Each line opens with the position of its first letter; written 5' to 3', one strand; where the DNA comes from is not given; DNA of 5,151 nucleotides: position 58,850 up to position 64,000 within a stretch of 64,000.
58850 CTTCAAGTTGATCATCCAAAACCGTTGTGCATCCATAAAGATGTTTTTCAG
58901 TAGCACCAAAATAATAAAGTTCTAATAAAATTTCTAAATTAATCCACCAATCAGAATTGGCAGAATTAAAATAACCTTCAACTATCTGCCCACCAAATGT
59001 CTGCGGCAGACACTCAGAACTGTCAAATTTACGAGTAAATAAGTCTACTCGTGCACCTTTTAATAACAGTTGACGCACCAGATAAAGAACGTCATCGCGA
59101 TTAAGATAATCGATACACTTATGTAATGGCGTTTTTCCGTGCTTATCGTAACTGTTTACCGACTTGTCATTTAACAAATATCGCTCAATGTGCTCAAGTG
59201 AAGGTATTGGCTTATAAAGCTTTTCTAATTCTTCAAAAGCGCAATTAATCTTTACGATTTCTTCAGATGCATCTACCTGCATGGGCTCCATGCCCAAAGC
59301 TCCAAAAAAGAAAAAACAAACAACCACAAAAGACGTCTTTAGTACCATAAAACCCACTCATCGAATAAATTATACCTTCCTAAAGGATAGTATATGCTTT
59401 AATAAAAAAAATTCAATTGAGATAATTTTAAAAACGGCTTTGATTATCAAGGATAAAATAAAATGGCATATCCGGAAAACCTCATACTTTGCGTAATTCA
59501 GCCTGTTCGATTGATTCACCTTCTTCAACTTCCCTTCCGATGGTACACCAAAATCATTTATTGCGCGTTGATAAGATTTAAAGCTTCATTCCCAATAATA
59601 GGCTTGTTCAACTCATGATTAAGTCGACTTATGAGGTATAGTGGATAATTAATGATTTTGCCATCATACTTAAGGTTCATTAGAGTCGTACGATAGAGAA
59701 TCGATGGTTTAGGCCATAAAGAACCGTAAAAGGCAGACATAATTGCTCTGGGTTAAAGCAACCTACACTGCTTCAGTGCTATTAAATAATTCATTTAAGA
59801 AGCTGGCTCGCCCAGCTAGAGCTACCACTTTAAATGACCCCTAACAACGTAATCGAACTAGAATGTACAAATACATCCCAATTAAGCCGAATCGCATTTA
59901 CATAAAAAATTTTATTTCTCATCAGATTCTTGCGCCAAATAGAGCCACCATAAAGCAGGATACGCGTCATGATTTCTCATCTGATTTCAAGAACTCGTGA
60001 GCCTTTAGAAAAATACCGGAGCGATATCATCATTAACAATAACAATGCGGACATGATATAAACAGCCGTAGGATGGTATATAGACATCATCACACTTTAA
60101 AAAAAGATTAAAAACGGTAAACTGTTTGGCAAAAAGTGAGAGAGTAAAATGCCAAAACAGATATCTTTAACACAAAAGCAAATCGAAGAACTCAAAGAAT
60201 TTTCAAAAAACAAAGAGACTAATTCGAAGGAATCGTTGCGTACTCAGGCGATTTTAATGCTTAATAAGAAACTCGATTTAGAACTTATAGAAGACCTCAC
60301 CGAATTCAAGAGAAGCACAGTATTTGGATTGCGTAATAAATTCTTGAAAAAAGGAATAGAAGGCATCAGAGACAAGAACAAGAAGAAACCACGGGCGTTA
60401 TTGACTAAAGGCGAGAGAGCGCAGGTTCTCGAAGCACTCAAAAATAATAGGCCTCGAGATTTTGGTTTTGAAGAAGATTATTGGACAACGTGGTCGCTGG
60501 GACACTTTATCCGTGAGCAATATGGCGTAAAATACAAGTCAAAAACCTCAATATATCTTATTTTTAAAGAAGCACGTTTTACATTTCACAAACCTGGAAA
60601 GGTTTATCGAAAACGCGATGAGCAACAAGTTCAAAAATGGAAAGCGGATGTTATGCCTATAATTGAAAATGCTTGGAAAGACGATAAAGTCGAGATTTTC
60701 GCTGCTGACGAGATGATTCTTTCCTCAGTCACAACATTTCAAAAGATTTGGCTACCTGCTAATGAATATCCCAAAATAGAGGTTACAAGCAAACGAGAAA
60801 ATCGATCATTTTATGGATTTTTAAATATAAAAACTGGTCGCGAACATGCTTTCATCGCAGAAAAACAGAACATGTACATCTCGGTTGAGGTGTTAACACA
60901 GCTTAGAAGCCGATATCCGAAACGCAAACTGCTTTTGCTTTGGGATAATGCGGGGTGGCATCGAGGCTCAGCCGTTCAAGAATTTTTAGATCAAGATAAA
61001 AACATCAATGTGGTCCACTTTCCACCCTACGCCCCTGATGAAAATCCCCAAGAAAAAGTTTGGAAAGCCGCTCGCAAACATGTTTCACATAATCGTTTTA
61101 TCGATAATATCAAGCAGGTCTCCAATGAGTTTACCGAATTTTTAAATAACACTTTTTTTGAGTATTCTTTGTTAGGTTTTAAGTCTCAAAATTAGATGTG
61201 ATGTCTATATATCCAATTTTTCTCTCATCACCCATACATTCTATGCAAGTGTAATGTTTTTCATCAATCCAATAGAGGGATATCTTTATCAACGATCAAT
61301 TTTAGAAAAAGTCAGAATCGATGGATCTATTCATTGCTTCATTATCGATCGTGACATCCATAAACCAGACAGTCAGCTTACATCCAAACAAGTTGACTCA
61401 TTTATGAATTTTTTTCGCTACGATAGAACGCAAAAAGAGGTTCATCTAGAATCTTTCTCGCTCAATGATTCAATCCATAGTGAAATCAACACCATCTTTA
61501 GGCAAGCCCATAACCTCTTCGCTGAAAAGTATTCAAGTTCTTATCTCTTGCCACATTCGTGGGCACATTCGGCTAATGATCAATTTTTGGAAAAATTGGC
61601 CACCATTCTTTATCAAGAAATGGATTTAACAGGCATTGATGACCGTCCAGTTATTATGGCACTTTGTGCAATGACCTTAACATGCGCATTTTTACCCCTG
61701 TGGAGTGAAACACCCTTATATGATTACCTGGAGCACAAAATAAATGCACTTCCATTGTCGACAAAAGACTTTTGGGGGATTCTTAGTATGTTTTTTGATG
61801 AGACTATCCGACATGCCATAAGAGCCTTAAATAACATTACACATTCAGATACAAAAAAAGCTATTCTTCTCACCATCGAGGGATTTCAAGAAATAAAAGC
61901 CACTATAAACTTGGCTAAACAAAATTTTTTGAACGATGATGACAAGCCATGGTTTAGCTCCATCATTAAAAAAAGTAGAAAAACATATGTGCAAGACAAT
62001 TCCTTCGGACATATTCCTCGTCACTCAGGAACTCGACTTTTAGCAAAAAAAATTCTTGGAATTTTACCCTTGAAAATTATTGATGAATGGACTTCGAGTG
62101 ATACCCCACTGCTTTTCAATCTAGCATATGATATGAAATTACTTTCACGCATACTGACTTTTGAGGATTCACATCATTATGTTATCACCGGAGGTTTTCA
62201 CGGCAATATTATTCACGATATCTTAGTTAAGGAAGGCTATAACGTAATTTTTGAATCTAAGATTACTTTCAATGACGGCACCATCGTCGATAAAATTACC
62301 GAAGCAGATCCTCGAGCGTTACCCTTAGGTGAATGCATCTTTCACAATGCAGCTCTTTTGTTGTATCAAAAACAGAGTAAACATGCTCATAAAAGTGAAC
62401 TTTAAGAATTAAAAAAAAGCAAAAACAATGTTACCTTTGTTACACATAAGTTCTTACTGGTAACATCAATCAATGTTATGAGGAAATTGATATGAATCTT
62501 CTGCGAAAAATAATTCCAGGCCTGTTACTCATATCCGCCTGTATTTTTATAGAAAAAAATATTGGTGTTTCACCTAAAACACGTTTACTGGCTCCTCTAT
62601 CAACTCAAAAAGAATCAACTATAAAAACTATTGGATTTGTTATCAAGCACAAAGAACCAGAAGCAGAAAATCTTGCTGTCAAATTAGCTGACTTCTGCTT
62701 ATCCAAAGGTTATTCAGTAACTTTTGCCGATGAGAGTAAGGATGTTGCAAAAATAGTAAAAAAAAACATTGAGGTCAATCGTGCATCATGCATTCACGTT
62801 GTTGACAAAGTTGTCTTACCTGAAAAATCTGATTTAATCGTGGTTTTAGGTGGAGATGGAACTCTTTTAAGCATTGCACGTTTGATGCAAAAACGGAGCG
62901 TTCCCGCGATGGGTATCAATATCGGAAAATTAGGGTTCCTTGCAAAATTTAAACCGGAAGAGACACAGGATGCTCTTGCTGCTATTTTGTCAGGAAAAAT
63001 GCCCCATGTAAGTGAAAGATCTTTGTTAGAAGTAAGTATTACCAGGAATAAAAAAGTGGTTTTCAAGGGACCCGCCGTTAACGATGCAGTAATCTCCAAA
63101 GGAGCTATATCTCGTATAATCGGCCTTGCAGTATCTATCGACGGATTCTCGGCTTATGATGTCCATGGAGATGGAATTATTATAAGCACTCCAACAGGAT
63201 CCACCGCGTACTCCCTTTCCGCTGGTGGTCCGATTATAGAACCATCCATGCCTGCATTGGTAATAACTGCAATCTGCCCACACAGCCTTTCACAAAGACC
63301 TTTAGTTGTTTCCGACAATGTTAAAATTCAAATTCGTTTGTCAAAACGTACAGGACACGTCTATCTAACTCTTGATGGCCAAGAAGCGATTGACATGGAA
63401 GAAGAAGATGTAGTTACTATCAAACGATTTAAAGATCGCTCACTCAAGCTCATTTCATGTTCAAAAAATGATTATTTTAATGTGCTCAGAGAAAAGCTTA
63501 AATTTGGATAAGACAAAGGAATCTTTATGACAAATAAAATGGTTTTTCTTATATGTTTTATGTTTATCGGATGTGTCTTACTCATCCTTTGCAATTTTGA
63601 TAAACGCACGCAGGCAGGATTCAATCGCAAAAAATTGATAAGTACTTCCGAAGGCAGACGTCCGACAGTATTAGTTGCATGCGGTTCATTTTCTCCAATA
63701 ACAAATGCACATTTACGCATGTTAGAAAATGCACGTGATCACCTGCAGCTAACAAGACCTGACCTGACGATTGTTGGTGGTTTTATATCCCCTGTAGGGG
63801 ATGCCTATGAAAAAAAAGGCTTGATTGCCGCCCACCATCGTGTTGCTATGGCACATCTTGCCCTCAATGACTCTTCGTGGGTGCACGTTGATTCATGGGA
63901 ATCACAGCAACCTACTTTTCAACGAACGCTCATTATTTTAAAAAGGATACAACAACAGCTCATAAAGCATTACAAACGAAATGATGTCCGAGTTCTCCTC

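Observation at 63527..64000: Eukaryotic-type NMNAT next to NAD kinase, both with N-terminal hydrophobic extensions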

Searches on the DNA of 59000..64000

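Call 86: search_rna_families(source=window, start=59000, end=64000, threshold=evalue, max_evalue=1)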
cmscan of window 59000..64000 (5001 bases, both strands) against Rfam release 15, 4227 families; matches with E-value up to 1: 0.
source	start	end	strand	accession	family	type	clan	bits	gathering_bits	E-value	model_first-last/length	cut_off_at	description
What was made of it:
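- Tried and rejected: No NAD+ riboswitch or any other RNA family was found (call 86).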

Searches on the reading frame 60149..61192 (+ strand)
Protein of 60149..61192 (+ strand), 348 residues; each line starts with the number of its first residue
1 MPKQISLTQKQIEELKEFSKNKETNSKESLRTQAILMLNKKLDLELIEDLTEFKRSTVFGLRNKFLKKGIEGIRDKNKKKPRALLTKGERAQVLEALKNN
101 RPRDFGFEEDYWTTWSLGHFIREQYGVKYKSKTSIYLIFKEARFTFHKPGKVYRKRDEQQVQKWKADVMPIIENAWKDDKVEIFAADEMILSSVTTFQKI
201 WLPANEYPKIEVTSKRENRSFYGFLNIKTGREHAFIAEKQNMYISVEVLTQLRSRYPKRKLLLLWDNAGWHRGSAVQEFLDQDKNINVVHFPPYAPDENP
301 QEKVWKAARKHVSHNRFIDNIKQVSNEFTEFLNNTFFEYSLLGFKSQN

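Call 6: search_protein_families(library=pfam, proteins=[window:60149-61192:+], max_evalue=0.01)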
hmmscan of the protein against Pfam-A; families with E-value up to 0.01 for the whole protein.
window:60149-61192:+ (348 aa): 4 families
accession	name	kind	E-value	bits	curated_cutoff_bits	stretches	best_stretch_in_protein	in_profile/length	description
PF13358.12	DDE_3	-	3.6e-24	85.7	28.6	1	185-324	4-145/146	DDE superfamily endonuclease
PF13592.12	HTH_33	-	1.1e-11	44.6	25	1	109-167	2-59/60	Winged helix-turn helix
PF13565.12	HTH_32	-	3.2e-07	31.2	33.7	1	57-133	1-67/73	Homeodomain-like domain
PF13551.12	HTH_29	-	0.0015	19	28.1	1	33-91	3-64/64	Winged helix-turn helix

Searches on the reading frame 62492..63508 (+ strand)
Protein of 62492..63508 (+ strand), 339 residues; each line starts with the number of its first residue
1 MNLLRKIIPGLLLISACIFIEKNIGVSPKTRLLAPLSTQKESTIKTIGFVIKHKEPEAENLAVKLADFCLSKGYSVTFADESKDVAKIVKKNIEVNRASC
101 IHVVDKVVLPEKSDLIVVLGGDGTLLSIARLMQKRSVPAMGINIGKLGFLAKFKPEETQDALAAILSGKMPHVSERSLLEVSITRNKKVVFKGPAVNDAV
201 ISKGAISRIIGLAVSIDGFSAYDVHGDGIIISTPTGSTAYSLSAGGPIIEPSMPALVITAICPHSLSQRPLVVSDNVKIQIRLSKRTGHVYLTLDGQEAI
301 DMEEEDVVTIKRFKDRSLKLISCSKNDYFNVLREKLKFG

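Call 6: search_protein_families(library=pfam, proteins=[window:62492-63508:+], max_evalue=0.01)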
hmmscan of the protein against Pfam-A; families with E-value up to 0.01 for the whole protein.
window:62492-63508:+ (339 aa): 3 families
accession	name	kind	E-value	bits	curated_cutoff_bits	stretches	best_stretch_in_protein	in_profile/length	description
PF20143.4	NAD_kinase_C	-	2.9e-35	121.2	23.7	1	197-312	2-116/126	ATP-NAD kinase C-terminal domain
PF01513.26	NAD_kinase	-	8.2e-23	81.6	25.5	1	47-169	1-129/130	ATP-NAD kinase N-terminal domain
PF00781.29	DAGK_cat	-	0.0033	17.5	23.6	1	111-142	54-86/125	Diacylglycerol kinase catalytic domain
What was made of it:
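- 62492..63511 (+): nadK, an NAD+ kinase of 339 aa and Bdellovibrionota type, carrying a leader of about 45 aa ahead of the catalytic domain. Pfam NAD_kinase (8e-23) and NAD_kinase_C (3e-35) match (call 6).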

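Call 7: search_protein_families(library=ncbifam, proteins=[window:62492-63508:+], max_evalue=0.01)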
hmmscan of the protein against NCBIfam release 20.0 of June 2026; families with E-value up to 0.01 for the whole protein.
window:62492-63508:+ (339 aa): 18 families
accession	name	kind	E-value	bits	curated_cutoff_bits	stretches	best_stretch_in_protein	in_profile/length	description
NF002306.0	PRK01231.1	equivalog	9.3e-75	251.5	316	1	40-338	4-291/299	NAD(+) kinase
NF003391.0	PRK04539.1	equivalog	6.4e-72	242.2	470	1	42-339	3-292/296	inorganic polyphosphate/ATP-NAD kinase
NF002561.0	PRK02155.1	equivalog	1.2e-69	234.8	371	1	41-338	3-287/297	NAD kinase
NF002893.0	PRK03378.1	equivalog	1.8e-67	227.8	386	1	42-338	3-287/292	NAD(+) kinase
NF002579.0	PRK02231.1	equivalog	1.8e-61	208.1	459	1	39-337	7-295/301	NAD(+) kinase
NF002521.0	PRK01911.1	equivalog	1.1e-60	205.5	309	1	84-339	37-287/292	NAD kinase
NF010678.0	PRK14076.1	equivalog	3.1e-58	198.1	493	1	31-335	278-566/570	bifunctional NADP phosphatase/NAD kinase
NF002732.0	PRK02649.1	equivalog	1.5e-56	192.1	348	1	45-339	2-292/305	NAD(+) kinase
NF002892.0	PRK03372.1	equivalog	1.9e-54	185.1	299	1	49-337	10-293/312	NAD kinase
NF002984.0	PRK03708.1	equivalog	4.7e-54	183.7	326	1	47-337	3-274/277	NAD(+) kinase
NF010679.0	PRK14077.1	equivalog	3.3e-52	177.6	343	1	41-339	7-286/287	NAD(+) kinase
NF002731.0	PRK02645.1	equivalog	4.4e-50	170.8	312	1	109-338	54-292/305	NAD(+) kinase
NF002255.0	PRK01185.1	subfamily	2e-44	151.7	304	1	96-336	36-265/271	NAD(+) kinase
NF010677.0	PRK14075.1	equivalog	7.7e-44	150.2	260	1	76-339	6-253/257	NAD(+) kinase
NF003424.0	PRK04885.1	equivalog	8.2e-29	100.6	220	1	105-331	28-255/265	NAD kinase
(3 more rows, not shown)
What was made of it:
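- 62492..63511 (+): NCBIfam NAD kinase models match from residue 40-47 onward (call 7).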

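Call 14: list_cluster_members(proteins=[P0001, window:62492-63508:+, window:61254-62402:+, window:57609-59354:-])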
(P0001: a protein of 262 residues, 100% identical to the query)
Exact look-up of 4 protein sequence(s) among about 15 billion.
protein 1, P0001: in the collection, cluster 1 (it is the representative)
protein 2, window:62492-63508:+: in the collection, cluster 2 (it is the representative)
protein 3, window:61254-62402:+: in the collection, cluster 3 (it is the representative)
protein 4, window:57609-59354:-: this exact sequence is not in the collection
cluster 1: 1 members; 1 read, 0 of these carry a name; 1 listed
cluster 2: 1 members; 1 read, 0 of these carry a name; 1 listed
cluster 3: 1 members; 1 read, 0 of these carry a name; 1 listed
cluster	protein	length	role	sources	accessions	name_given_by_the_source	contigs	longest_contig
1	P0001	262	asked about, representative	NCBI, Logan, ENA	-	-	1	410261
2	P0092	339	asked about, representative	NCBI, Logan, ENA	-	-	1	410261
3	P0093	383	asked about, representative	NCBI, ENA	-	-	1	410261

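Call 17: find_homologous_proteins(query=window:62492-63508:+, max_evalue=1e-10)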
Query window:62492-63508:+ (339 aa): 7991 proteins with E <= 1e-10 among 8000 candidates; the best 120 are listed.
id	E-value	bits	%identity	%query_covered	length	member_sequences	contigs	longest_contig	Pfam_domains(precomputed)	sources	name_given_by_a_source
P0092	5.0e-213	724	100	100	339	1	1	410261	PF20143.5,PF01513.27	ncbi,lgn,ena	-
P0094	1.7e-139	482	68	100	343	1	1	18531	PF20143.5,PF01513.27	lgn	-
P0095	1.7e-111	390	63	87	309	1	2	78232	PF20143.5,PF01513.27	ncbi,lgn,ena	-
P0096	3.1e-110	386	62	87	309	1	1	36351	PF20143.5,PF01513.27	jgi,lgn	jgi:NAD+ kinase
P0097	4.6e-110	386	63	87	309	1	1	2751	PF20143.5,PF01513.27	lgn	-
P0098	1.6e-109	384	59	88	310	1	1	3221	PF20143.5,PF01513.27,PF00781.30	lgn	-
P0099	2.6e-109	383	61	88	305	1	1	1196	PF20143.5,PF01513.27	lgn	-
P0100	4.6e-109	382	61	87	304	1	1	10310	PF20143.5,PF01513.27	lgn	-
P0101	3.4e-108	380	59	92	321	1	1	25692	PF20143.5,PF01513.27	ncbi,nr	ncbi:MAG: NAD(+)/NADH kinase [Bdellovibrionales bacterium]|nr:NAD(+)/NADH kinase [Bdellovibrionales 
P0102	7.0e-108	379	59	87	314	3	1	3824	PF20143.5,PF01513.27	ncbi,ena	-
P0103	1.2e-107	378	60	87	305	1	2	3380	PF20143.5,PF01513.27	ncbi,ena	-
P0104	8.2e-107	375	60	87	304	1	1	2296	PF20143.5,PF01513.27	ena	-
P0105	8.9e-107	375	59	87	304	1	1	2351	PF20143.5,PF01513.27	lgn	-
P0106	1.0e-106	375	61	87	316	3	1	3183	PF20143.5,PF01513.27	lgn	-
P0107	1.3e-106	374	61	87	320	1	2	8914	PF20143.5,PF01513.27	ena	-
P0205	1.0e-99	352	57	87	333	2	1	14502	PF20143.5,PF01513.27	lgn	-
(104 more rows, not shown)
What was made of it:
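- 62492..63511 (+): The best named relatives are Bdellovibrionota/Oligoflexia MAGs at 55-63% identity (call 17).
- The nadK is the vertically inherited Bdellovibrionota-type orthologue (call 17).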

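Call 19: find_encoding_contigs(protein=P0094, flank=10000, max_places=4)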
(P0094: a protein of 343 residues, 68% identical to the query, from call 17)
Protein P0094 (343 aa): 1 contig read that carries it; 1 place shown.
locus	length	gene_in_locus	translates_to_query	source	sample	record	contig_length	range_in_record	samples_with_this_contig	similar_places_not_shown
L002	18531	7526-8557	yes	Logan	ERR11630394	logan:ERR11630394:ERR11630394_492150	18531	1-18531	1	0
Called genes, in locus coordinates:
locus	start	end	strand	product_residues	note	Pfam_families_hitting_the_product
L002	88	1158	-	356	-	PF01625:PMSR, PF01641:SelR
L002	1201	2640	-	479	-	PF00890:FAD_binding_2 (weak), PF01134:GIDA, PF03486:HI0933_like (weak), PF07992:Pyr_redox_2, PF12831:FAD_oxidored, PF13450:NAD_binding_8, PF00070:Pyr_redox, PF02852:Pyr_redox_dim, +8 more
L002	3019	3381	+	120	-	-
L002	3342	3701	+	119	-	-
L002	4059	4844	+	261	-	PF00497:SBP_bac_3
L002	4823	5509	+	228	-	PF00528:BPD_transp_1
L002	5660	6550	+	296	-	-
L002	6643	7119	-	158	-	PF00023:Ank (faint), PF12796:Ank_2, PF13606:Ank_3 (faint), PF13637:Ank_4 (faint)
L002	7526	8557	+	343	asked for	PF01513:NAD_kinase, PF20143:NAD_kinase_C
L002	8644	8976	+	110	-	PF01909:NTP_transf_2, PF18765:Polbeta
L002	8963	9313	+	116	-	PF05168:HEPN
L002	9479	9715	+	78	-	PF11160:Hva1_TUDOR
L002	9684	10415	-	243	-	PF06966:DUF1295, PF02544:Steroid_dh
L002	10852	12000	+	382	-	PF06500:FrsA-like (weak), PF02129:Peptidase_S15, PF00561:Abhydrolase_1, PF02273:Acyl_transf_2 (weak), PF12697:Abhydrolase_6, PF00326:Peptidase_S9, PF12146:Hydrolase_4, PF08840:BAAT_C, +1 more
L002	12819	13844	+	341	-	PF04392:ABC_sub_bind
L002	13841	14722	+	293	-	PF02653:BPD_transp_2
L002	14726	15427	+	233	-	PF00005:ABC_tran, PF13304:AAA_21 (weak), PF02463:SMC_N (weak)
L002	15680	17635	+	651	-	-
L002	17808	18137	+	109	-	-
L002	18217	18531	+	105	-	?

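Call 50: find_encoding_contigs(protein=P0205, flank=8000, max_places=3)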
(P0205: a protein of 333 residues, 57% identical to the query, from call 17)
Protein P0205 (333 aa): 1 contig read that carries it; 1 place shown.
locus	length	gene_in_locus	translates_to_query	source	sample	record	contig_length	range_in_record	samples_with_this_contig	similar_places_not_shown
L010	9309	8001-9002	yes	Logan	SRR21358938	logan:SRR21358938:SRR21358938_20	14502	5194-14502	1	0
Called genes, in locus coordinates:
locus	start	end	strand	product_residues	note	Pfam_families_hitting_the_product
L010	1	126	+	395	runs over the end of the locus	PF00579:tRNA-synt_1b, PF22421:SYY_C-terminal (weak)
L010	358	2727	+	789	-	PF02190:LON_substr_bdg, PF00004:AAA, PF07728:AAA_5, PF22667:Lon_lid, PF05362:Lon_C, PF13541:ChlI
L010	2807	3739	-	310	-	PF00293:NUDIX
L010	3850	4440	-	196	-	PF02245:Pur_DNA_glyco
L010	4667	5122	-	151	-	-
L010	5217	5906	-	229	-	-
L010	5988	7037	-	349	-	-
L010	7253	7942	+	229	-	PF00300:His_Phos_1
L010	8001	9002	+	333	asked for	PF01513:NAD_kinase, PF20143:NAD_kinase_C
